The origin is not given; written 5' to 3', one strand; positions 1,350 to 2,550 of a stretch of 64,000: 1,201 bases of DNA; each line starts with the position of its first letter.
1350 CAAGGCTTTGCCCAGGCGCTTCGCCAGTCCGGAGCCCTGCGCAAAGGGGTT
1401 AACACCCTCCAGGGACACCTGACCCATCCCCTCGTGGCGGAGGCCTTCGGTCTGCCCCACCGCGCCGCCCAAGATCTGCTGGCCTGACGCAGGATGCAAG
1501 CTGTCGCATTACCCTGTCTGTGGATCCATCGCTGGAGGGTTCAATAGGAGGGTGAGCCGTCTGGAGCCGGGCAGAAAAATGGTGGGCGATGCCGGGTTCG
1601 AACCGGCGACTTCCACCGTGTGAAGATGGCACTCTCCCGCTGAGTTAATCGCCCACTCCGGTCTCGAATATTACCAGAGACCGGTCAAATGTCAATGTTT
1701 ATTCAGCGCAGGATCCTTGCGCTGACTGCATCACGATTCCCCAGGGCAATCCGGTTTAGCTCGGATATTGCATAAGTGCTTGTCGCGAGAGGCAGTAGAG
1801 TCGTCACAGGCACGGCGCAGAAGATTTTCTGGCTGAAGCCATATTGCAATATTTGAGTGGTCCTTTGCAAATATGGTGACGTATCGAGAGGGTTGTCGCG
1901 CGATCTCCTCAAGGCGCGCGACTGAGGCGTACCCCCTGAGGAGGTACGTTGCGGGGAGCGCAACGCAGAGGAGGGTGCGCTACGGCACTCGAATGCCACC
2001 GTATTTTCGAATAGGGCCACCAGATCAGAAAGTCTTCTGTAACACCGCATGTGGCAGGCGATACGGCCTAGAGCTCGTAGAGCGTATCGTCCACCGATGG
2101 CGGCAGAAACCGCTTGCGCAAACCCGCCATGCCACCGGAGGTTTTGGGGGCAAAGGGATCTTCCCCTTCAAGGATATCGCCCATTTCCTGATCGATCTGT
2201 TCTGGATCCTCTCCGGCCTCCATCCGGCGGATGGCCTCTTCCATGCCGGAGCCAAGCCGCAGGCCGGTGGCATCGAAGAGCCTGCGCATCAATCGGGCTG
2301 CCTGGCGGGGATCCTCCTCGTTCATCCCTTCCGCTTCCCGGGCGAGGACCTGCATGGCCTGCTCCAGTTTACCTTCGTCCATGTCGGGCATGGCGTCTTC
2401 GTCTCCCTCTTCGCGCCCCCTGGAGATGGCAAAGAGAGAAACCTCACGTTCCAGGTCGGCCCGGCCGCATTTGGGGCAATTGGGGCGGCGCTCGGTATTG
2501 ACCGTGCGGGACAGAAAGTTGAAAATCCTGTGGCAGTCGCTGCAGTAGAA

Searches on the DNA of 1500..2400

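Call 38: search_rna_families(source=window, start=1500, end=2400, threshold=evalue, max_evalue=5)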
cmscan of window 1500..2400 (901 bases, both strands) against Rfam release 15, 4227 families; matches with E-value up to 5: 4.
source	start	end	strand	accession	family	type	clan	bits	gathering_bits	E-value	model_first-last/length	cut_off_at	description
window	1583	1654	-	RF00005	tRNA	Gene; tRNA;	CL00001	61.4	29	1e-12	1-71/71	no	tRNA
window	1582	1654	+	RF04354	Plastid-ycf2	Cis-reg;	-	19.3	65.7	0.42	1-75/75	no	Plastid-ycf2 5UTR RNA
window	2013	2047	-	RF01526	ceN106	Gene; snRNA; snoRNA; CD-box;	-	17.5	60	1.2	1-77/77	no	C. elegans snoRNA ceN106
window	1758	1827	+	RF03023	rpfG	Gene; sRNA;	-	14.6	75.9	2.4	1-85/85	no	rpfG RNA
